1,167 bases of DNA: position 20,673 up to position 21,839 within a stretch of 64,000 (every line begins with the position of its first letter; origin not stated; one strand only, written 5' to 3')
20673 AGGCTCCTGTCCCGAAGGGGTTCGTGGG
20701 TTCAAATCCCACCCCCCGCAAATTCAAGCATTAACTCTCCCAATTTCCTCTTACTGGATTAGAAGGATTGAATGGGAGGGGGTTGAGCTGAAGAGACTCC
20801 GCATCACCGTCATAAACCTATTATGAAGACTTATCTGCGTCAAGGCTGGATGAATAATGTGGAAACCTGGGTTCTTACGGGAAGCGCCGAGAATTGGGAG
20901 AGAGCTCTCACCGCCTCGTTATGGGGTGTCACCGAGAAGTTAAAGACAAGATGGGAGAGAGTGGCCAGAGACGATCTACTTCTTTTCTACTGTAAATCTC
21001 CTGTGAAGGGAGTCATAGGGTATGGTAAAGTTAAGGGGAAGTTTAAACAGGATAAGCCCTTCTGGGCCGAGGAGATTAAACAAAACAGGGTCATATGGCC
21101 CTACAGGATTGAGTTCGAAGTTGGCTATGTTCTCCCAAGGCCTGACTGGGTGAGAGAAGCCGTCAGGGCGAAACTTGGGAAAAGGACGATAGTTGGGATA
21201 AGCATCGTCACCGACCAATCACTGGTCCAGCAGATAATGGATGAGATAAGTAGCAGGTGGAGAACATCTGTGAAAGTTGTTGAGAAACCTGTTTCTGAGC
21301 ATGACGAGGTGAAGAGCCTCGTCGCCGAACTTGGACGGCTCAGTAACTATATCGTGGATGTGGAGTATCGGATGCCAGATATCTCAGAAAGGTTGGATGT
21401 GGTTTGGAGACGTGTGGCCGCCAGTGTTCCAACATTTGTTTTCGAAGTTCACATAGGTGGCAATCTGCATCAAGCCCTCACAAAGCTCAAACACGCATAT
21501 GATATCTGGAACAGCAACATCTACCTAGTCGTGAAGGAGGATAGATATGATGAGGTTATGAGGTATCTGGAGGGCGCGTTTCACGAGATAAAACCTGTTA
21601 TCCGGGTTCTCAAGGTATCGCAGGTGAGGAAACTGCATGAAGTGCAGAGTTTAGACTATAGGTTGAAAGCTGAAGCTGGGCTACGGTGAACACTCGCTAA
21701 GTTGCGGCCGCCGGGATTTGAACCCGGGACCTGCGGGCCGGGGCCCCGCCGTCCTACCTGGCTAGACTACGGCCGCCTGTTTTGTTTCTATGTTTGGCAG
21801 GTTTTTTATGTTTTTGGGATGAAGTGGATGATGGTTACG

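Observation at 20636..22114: tRNA-bracketed islet encoding two PUA-like modified-base readers (an EVE fusion protein and an ASCH protein)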

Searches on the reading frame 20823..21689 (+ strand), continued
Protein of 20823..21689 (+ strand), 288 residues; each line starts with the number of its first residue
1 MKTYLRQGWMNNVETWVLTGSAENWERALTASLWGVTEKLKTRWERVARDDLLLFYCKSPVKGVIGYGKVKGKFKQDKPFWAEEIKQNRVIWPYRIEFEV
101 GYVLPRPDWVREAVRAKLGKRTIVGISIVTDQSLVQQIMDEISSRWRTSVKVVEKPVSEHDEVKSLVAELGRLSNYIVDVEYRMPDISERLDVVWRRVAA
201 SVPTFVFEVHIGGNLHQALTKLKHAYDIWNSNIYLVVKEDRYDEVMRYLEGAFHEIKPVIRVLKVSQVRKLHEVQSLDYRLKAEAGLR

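Call 86: find_related_loci(query=A1, collection=viral_contigs, flank=6000)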
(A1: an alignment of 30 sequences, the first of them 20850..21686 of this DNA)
Query A1 (279 aa) in viral_contigs; peptide patterns used: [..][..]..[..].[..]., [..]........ (x = any residue, [..] = any of these).
20 stretches matched a pattern, but none encodes a relative of the query by tblastn (E <= 1e-3).

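Call 87: search_protein_families(library=phrogs, proteins=[window:20850-21686:+], max_evalue=0.01)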
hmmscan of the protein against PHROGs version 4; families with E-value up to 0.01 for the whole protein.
window:20850-21686:+ (279 aa): 1 family
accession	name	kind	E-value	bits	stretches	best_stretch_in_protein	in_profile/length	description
phrog_14240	-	unknown function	0.0087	16.3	0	22-85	42-103/315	-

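Call 90: find_encoding_contigs(protein=P0002, flank=6000, max_places=4)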
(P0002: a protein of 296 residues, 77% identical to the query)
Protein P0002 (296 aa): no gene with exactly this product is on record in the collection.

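Call 91: find_encoding_contigs(protein=P0007, flank=6000, max_places=3)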
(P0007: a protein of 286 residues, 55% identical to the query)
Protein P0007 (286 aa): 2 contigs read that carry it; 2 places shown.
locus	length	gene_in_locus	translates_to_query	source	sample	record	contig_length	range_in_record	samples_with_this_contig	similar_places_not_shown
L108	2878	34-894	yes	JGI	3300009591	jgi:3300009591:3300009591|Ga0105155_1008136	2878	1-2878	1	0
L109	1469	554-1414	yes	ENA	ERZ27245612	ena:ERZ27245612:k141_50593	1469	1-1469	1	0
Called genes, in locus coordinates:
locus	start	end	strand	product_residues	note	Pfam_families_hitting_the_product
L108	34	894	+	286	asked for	-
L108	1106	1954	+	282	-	-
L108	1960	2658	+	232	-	PF00528:BPD_transp_1 (weak)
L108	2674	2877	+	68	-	?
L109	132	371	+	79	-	-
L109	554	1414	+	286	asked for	-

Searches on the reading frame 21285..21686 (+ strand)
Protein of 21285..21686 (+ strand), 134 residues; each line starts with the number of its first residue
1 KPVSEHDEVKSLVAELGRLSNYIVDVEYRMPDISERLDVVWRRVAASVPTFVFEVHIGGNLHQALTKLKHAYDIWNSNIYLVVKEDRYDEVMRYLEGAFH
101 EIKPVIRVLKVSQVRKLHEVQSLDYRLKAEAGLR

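Call 15: search_solved_structures(query=A2, max_evalue=10, show_alignments=3)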
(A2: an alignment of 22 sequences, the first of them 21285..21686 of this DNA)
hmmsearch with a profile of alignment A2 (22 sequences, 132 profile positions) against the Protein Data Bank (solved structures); distinct sequences matched with E-value up to 10: 0.

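Call 17: predict_structure(alignment_id=A2)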
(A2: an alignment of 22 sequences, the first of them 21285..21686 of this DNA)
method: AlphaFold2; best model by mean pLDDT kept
length: 134 residues; sequences in the alignment: 22
mean_pLDDT: 95.5   pTM: 0.88
mean pLDDT of the five models: 95.5, 94.9, 94.9, 94.4, 94.2
residues with pLDDT >= 90: 121; 70-90: 12; 50-70: 1; < 50: 0
segments of 3 or more residues with pLDDT < 50: none
pLDDT, mean of each block of 10 residues (from residue 1): 88 98 96 92 93 96 97 96 97 97 98 99 97 92
secondary structure, 60 per line:
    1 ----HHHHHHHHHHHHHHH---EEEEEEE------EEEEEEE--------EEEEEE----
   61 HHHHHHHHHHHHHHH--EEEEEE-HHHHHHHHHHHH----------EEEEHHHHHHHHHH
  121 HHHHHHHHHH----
elements in order: H5-19 E23-29 E36-42 E51-56 H61-75 E78-83 H85-96 E107-110 H111-130

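Call 22: fold_search(model_id=the predicted structure, library=pdb)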
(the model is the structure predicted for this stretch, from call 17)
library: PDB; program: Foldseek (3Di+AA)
matches with E <= 10: 587; with E <= 0.001: 1
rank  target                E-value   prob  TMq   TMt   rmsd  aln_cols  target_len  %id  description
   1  8ibz_C                5.0e-04  1.00  0.34  0.07  10.9       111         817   13  Structure of R2 with 5'ORF and 3'UTR (released 2023-09-20)
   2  9nl3_A                1.2e-03  0.98  0.40  0.07  12.1       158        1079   13  Structure of R2 retrotransposon protein from Taeniopygia guttata initiating target-primed reverse transcription (released 2025-06-18)
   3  8gh6_A                1.6e-03  0.98  0.33  0.07  11.4       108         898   12  Bombyx mori R2 retrotransposon initiating target-primed reverse transcription (released 2023-04-05)
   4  9dou_A                1.9e-03  0.98  0.39  0.08  12.2       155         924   14  Taeniopygia guttata R2 retrotransposon (R2Tg) initiating target-primed reverse transcription (released 2025-05-21)
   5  9nl2_A                2.3e-03  0.99  0.41  0.07  10.9       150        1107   11  Structure of R2 retrotransposon protein from Platysternon megacephalum initiating target-primed reverse transcription (released 2025-06-18)
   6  7e8r                  9.5e-03  0.98  0.50  0.23   7.9       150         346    9  EcoT38I restriction endonuclease (released 2022-03-02)
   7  8q3y_A                4.9e-02  0.96  0.55  0.20   6.0       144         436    8  Crystal structure of apo Can2 from Thermoanaerobacter brockii (released 2023-11-22)
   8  9ibq_A                4.9e-02  0.91  0.50  0.27   5.2       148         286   11  Structure of BstEII with DNA substrate (released 2026-03-04)
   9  3ijm_A                7.2e-02  0.94  0.38  0.35   3.5        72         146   14  The structure of a restriction endonuclease-like fold superfamily protein from Spirosoma linguale. (released 2009-09-22)
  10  9f9l_A                8.3e-02  0.30  0.33  0.26   9.5       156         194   13  Crystal structure of MUS81-EME1 bound by compound 16. (released 2024-07-03)
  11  8q41_B                1.1e-01  0.82  0.50  0.19   5.6       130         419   10  Crystal structure of Can2 (E341A) bound to cA4 and TTTAAA ssDNA (released 2023-11-22)
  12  3ijm_B                1.2e-01  0.93  0.44  0.41   3.3        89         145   16  The structure of a restriction endonuclease-like fold superfamily protein from Spirosoma linguale. (released 2009-09-22)
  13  9qcc_M                1.3e-01  0.44  0.33  0.14   6.9       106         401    8  Activated XauSPARDA filament assembly with bound dsDNA substrate (released 2025-12-17)
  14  8q44_B                1.4e-01  0.72  0.51  0.19   7.1       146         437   10  Crystal structure of cA4-bound Can2 (E364R) in complex with oligo-T DNA (released 2023-11-22)
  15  1wf3                  1.5e-01  0.44  0.34  0.19   5.8        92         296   18  Crystal structure of GTP-binding protein TT1341 from Thermus thermophilus HB8 (released 2004-11-25)
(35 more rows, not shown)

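Call 50: search_protein_families(library=pfam, alignment_id=A2, max_evalue=10)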
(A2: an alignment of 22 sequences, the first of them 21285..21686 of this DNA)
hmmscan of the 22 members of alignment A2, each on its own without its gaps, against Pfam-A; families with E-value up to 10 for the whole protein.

A. member 1, window:21285-21686:+ (134 aa): 0 families

B. families by the number of members that match (of 22 scanned): 9 families
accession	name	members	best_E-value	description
PF20994.3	CENPU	1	0.0023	CENPU protein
PF05698.19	Trigger_C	1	0.017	Bacterial trigger factor protein (TF) C-terminus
PF16490.10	Oxidoreduct_C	1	0.045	Putative oxidoreductase C terminal domain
PF01068.26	DNA_ligase_A_M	1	0.062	ATP dependent DNA ligase domain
PF14276.11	DUF4363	1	0.069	Domain of unknown function (DUF4363)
PF18947.5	HAMP_2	1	0.085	HAMP domain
PF02970.22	TBCA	1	0.12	Tubulin binding cofactor A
PF21335.2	ATPD_C_metazoa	1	0.14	Metazoan delta subunit of F1F0-ATP synthase, C-terminal domain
PF18692.7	DUF5640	1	0.16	Family of unknown function (DUF5640)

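Call 54: search_protein_representatives(alignment_id=A2)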
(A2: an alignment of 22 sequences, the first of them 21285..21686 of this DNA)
Query: 22 sequences, 132 profile positions. Proteins with E-value up to 0.001 (for the whole library): 629; up to 1e-10: 408; up to 1e-30: 100. The best 150 are listed.
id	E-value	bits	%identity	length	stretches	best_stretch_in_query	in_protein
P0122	2.7e-56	205.4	-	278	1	3-131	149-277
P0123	2.8e-56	205.4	-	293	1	4-131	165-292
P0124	4.1e-56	204.9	-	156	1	4-131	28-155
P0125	1.6e-55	202.9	-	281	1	2-131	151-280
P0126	1.1e-54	200.2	-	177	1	3-131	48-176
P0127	7.0e-54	197.7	-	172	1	2-131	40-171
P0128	5.0e-52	191.7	-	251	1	3-131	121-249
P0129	7.0e-51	187.9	-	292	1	3-131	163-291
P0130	1.0e-49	184.2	-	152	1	2-114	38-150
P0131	1.1e-49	184.1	-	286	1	4-131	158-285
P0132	2.7e-49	182.8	-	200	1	3-131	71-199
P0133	4.6e-49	182.1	-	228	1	3-131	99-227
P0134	5.7e-49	181.8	-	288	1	4-131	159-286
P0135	2.2e-48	179.9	-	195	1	2-131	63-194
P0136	6.3e-48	178.4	-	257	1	4-131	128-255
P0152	1.9e-41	157.4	-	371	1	6-131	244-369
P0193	2.0e-34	134.7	-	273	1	3-131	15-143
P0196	3.3e-34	134.0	-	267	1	5-131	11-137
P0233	1.9e-29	118.6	-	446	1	4-126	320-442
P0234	2.1e-29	118.5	-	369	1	3-126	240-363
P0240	1.5e-28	115.7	-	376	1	4-126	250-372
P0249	1.1e-27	112.9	-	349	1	4-128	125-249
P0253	1.7e-26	109.1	-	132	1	5-130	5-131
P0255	3.5e-26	108.0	-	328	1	3-121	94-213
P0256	4.4e-26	107.7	-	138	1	4-131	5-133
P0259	1.1e-25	106.4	-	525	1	3-128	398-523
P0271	1.1e-23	100.0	-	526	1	3-126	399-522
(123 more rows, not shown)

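Call 55: search_protein_families(library=pfam, proteins=[P0193, P0196, P0233, P0259, P0271, P0249, P0255, P0240, P0234, P0152], max_evalue=0.01)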
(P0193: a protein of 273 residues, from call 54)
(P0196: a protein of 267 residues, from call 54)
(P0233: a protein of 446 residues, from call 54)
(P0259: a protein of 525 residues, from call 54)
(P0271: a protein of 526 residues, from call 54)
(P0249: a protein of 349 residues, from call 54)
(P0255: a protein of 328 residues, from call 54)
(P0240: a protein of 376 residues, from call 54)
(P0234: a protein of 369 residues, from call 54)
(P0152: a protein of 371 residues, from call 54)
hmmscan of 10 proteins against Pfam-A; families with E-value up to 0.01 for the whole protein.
P0193 (273 aa): 0 families

P0196 (267 aa): 1 family
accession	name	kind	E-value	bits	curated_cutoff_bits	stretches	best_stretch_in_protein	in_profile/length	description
PF18899.5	DUF5655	-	9.2e-13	48.7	24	1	166-266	4-105/109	Domain of unknown function (DUF5655)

P0233 (446 aa): 0 families

P0259 (525 aa): 0 families

P0271 (526 aa): 0 families

P0249 (349 aa): 0 families

P0255 (328 aa): 2 families
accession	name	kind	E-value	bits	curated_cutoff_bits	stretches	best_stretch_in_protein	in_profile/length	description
PF17007.11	HTH_micro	-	0.00052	19.4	27.3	1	261-327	85-150/454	HTH-like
PF18517.6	LZ3wCH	-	0.0018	18.7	26.1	1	267-295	21-49/55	Leucine zipper with capping helix domain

P0240 (376 aa): 1 family
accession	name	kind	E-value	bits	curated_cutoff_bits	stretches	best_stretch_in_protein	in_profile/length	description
PF05066.19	HARE-HTH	-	1.4e-17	64.2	25.9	1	151-224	1-71/71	HB1, ASXL, restriction endonuclease HTH domain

P0234 (369 aa): 2 families
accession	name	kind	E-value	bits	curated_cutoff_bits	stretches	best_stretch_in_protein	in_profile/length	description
PF05066.19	HARE-HTH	-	8.2e-16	58.6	25.9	1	133-200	3-69/71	HB1, ASXL, restriction endonuclease HTH domain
PF14338.12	Mrr_N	-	1.7e-13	51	29.5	1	5-92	1-85/87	Mrr N-terminal domain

P0152 (371 aa): 0 families

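Call 65: search_protein_families(library=ncbifam, proteins=[window:21285-21686:+, P0234], max_evalue=10)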
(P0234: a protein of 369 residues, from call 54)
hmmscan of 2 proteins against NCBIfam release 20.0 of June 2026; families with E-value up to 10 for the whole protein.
window:21285-21686:+ (134 aa): 0 families

P0234 (369 aa): 0 families
